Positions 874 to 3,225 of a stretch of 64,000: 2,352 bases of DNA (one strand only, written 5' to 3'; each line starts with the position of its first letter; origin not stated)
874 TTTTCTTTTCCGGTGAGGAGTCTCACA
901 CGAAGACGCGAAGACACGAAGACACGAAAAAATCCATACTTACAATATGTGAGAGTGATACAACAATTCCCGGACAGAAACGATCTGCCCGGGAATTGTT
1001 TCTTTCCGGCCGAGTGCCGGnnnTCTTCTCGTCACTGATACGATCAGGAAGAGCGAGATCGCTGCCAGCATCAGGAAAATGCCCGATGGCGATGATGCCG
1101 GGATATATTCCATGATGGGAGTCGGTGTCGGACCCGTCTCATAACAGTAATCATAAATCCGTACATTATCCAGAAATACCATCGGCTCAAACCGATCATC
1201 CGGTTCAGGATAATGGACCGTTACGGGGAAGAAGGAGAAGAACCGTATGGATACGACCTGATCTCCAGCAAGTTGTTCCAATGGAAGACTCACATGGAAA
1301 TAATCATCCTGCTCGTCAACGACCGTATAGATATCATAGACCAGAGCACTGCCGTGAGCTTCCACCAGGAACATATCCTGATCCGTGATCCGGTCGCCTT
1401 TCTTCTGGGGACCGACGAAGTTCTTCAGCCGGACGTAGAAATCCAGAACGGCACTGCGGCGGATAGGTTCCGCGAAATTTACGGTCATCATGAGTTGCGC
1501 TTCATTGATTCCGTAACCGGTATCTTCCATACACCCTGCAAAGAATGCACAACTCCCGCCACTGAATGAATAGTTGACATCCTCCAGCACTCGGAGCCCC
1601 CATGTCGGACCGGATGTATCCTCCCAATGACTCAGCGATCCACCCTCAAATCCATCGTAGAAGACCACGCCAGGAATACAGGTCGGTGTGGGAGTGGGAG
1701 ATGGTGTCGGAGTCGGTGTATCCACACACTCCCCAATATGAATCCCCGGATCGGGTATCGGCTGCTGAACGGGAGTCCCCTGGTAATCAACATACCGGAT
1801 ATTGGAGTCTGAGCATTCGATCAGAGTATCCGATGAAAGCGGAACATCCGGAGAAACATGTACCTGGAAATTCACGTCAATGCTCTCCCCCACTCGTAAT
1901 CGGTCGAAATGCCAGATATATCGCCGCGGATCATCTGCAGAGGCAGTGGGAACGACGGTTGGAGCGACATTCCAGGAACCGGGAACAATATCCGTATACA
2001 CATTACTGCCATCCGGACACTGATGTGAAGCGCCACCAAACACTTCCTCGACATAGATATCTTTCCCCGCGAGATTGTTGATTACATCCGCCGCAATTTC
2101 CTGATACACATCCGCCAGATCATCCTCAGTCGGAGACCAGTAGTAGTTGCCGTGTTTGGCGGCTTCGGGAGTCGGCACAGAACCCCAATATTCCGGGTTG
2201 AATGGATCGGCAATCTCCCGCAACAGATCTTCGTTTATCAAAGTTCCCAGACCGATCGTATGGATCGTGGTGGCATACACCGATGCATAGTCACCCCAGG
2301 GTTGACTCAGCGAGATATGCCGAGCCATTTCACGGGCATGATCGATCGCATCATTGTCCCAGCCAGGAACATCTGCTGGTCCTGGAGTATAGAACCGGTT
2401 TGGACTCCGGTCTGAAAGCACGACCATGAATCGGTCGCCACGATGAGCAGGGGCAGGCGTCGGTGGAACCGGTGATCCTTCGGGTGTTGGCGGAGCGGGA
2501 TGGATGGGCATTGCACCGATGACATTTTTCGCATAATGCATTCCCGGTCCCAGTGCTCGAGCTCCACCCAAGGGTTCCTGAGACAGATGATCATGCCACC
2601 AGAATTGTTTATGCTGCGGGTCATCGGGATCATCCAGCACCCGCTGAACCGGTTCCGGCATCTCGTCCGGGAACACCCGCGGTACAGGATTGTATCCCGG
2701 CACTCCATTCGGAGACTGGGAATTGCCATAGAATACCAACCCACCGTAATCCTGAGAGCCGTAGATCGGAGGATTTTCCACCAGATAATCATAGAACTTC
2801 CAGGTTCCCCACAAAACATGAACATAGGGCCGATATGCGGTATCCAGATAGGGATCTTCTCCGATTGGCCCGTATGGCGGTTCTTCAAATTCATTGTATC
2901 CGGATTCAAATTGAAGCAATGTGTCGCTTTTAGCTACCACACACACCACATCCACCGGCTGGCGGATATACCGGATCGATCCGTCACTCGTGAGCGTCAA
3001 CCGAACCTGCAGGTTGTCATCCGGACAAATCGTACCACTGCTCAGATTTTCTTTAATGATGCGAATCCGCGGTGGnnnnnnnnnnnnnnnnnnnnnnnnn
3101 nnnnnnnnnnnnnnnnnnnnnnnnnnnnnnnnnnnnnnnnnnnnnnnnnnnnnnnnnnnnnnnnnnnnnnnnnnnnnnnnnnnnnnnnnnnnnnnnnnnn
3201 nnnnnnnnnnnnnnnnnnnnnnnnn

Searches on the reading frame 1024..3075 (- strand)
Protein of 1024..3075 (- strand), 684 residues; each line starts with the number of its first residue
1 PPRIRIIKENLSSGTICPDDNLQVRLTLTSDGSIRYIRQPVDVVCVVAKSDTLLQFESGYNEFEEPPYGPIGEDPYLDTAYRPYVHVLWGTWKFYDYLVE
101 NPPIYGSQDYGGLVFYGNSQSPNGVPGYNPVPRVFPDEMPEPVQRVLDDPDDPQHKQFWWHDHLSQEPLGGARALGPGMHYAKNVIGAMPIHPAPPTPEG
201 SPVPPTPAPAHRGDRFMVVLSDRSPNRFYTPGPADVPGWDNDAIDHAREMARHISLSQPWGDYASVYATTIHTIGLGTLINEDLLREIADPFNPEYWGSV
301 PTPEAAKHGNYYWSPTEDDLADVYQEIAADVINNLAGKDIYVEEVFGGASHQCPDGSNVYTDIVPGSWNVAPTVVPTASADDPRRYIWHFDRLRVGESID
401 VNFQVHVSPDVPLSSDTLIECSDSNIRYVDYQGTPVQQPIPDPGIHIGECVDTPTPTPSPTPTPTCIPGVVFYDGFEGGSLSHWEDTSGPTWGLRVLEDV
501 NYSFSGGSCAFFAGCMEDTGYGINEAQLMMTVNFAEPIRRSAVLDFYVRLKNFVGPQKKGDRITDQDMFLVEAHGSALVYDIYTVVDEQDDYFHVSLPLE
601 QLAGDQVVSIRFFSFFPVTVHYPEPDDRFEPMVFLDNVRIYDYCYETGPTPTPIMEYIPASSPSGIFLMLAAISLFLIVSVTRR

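Call 45: find_related_loci(query=A3, collection=genome_contigs, flank=6000)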
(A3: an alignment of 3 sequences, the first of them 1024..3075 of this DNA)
Query A3 (684 aa) in genome_contigs; peptide patterns used: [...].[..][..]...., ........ (x = any residue, [..] = any of these).
40 stretches matched a pattern; 5 encode a relative of the query (tblastn E <= 1e-3); 5 distinct loci.
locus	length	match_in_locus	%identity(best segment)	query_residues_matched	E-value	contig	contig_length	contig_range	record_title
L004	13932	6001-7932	40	1-646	2e-141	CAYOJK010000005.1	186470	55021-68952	MAG TPA_asm: uncultured bacterium isolate binchicken_co39_363 genome assembly, contig: NODE_76_length_186470_cov_457.571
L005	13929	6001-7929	41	1-646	1e-137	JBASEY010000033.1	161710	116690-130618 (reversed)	MAG: bacterium isolate MFD13488_ilm_asm_bin9 k127_115550, whole genome shotgun sequence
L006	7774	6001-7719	43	1-579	8e-135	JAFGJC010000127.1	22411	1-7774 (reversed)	MAG: candidate division CSSED10-310 bacterium isolate Zod_Metabat.252 k87_4290389, whole genome shotgun sequence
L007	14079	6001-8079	41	1-684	9e-150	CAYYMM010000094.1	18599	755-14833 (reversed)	MAG TPA_asm: uncultured bacterium isolate binchicken_co20_385 genome assembly, contig: NODE_5798_length_18599_cov_4.8126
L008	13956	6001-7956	40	1-646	4e-145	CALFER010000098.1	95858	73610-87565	MAG TPA_asm: uncultured bacterium isolate SRR3330210_bin.56_CONCOCT_v1.1_MAG genome assembly, contig: ERZ724080.225, who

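Call 70: find_related_loci(query=A3, collection=metagenome_contigs, flank=6000)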
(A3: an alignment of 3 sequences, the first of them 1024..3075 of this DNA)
Query A3 (684 aa) in metagenome_contigs; peptide patterns used: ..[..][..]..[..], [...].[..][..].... (x = any residue, [..] = any of these).
144 stretches matched a pattern; 1 encode a relative of the query (tblastn E <= 1e-3); 1 distinct loci.
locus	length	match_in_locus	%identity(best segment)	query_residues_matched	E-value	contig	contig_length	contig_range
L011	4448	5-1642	44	131-666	5e-134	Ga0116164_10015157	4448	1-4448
